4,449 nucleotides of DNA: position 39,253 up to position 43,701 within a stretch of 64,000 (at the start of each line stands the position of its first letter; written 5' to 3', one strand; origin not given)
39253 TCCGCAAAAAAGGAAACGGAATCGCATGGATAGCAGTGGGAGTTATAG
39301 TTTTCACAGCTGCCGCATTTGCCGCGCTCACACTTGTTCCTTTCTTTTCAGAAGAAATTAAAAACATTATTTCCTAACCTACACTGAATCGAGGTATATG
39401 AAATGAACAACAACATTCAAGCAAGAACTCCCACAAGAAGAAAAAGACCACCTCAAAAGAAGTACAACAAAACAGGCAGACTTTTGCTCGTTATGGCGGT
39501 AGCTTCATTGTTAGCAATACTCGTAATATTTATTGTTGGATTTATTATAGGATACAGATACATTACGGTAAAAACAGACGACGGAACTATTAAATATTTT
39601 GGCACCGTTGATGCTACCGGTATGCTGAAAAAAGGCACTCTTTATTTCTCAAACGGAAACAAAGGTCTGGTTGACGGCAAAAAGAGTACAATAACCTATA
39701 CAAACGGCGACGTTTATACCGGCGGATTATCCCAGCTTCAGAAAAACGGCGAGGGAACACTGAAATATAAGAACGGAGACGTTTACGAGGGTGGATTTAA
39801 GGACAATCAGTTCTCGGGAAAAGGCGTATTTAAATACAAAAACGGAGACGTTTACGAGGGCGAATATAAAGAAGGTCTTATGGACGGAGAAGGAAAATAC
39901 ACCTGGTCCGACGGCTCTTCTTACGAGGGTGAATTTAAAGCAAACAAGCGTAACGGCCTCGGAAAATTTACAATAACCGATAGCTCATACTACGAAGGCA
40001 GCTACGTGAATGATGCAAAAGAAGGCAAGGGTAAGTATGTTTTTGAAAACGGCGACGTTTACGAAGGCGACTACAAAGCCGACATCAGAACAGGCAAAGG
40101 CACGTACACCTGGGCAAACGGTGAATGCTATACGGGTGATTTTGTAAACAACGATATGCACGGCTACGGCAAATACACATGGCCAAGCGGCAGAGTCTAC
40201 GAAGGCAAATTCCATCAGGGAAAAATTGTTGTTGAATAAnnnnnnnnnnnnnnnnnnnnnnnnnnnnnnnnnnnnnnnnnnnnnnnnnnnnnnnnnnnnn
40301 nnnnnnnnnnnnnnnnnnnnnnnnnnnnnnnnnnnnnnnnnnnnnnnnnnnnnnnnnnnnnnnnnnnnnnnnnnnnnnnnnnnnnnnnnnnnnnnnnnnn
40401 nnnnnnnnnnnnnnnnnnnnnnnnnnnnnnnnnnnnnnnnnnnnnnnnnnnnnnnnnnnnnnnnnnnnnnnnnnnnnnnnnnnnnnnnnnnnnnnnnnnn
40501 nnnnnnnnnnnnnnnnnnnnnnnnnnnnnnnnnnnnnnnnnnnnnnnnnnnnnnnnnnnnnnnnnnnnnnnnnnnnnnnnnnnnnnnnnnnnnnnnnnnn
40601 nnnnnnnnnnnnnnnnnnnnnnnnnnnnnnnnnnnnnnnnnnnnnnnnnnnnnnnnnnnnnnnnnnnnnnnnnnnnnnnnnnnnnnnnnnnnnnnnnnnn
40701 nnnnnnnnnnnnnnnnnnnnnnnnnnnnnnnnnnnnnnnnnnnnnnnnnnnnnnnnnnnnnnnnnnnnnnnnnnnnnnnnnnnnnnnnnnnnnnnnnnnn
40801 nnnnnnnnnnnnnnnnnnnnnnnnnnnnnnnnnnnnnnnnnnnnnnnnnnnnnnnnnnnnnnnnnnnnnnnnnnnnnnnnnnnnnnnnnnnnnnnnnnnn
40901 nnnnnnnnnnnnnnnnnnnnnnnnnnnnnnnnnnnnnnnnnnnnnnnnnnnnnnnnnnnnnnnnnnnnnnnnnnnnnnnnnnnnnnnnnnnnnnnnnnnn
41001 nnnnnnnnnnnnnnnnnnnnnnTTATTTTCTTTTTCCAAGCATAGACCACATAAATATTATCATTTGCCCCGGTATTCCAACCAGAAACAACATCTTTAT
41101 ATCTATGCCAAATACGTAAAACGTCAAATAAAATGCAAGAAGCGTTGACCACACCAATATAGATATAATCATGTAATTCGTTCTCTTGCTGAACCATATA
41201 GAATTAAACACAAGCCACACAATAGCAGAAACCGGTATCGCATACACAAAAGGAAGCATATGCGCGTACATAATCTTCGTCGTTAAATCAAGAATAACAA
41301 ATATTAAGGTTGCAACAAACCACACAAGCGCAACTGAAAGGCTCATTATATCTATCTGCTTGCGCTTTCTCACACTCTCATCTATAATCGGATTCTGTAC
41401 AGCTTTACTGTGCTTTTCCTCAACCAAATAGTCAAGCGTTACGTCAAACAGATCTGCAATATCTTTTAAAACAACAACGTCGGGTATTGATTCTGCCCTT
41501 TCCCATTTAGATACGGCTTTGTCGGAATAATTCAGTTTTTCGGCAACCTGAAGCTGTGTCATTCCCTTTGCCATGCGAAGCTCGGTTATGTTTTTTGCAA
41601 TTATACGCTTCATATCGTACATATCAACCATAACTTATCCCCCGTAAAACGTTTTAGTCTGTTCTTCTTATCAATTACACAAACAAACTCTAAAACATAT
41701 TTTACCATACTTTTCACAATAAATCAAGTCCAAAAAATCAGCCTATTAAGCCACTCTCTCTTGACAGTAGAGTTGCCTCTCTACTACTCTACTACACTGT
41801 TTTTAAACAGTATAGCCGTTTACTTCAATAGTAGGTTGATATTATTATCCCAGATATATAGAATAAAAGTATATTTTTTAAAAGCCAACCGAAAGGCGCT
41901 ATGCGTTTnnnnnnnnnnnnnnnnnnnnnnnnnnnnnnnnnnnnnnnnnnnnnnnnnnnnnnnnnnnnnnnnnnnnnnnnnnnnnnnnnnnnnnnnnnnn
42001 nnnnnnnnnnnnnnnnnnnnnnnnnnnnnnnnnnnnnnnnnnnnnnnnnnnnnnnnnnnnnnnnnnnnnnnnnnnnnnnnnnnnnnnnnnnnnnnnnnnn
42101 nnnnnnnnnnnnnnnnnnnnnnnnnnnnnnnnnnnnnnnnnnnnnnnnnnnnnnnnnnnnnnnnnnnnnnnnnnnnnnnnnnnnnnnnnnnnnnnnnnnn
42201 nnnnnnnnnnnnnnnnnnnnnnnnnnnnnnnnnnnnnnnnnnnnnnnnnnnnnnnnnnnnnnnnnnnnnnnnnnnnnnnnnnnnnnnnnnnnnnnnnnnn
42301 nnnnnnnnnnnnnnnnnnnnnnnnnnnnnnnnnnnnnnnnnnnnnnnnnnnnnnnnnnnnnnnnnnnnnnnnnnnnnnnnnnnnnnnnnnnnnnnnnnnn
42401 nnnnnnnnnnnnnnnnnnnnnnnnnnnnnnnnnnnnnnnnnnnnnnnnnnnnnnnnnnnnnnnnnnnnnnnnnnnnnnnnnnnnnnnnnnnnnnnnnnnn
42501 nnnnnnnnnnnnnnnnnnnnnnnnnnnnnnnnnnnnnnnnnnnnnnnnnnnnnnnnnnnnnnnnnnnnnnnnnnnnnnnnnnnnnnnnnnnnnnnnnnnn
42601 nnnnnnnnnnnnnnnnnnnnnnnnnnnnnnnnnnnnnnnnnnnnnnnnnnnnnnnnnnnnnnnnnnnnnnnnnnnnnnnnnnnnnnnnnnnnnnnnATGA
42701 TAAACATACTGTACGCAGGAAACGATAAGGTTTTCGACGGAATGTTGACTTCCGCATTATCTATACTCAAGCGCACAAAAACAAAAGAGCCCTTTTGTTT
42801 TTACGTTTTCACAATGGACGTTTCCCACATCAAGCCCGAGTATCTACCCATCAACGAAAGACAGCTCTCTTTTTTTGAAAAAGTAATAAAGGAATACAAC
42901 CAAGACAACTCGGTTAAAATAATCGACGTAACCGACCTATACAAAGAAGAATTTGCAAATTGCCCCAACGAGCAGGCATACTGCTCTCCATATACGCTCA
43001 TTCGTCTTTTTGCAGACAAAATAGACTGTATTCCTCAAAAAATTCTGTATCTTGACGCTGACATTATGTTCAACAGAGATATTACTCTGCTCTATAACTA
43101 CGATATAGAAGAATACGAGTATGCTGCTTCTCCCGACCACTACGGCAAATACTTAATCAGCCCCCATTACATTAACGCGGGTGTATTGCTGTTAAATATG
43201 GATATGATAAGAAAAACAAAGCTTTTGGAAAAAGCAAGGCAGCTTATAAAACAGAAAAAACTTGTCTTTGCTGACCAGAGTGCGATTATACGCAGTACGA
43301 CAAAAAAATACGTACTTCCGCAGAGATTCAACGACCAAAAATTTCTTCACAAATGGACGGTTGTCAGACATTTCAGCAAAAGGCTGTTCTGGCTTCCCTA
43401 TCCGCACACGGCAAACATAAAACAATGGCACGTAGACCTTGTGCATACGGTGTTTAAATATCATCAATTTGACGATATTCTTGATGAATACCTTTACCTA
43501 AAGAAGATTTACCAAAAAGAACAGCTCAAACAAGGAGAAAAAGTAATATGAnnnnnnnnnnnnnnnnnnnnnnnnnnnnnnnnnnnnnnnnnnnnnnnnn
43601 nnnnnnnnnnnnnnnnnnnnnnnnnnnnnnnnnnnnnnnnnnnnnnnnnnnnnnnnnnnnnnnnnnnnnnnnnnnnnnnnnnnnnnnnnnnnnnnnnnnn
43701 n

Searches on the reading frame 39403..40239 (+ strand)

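Call 76: search_protein_families(library=pfam, proteins=[window:39403-40239:+], max_evalue=0.00001)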
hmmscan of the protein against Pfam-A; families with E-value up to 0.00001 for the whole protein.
window:39403-40239:+ (278 aa): 1 family
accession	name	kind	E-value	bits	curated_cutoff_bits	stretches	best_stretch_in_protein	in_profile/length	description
PF02493.26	MORN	-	9.4e-44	145.1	22.5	4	151-172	1-22/23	MORN repeat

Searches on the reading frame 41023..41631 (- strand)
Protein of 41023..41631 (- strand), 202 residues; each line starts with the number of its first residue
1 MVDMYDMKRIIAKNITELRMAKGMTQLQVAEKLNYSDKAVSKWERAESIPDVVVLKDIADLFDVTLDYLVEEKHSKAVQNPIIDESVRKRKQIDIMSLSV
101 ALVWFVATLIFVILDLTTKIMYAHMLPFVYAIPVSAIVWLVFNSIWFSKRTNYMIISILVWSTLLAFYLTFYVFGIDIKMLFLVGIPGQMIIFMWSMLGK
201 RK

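Call 76: search_protein_families(library=pfam, proteins=[window:41023-41631:-], max_evalue=0.00001)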
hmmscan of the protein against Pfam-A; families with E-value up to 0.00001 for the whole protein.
window:41023-41631:- (202 aa): 2 families
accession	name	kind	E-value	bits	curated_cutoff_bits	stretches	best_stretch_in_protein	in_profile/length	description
PF01381.28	HTH_3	-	4.9e-14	52.6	23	1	17-69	3-55/55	Helix-turn-helix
PF13560.12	HTH_31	-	2.1e-07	31.6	27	1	17-66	8-58/64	Helix-turn-helix domain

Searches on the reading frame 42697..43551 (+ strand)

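Call 76: search_protein_families(library=pfam, proteins=[window:42697-43551:+], max_evalue=0.00001)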
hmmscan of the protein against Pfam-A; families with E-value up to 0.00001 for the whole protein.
window:42697-43551:+ (284 aa): 1 family
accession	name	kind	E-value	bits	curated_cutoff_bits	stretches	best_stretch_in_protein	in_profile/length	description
PF01501.26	Glyco_transf_8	-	5.6e-16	59.3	24.3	1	3-196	1-199/253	Glycosyl transferase family 8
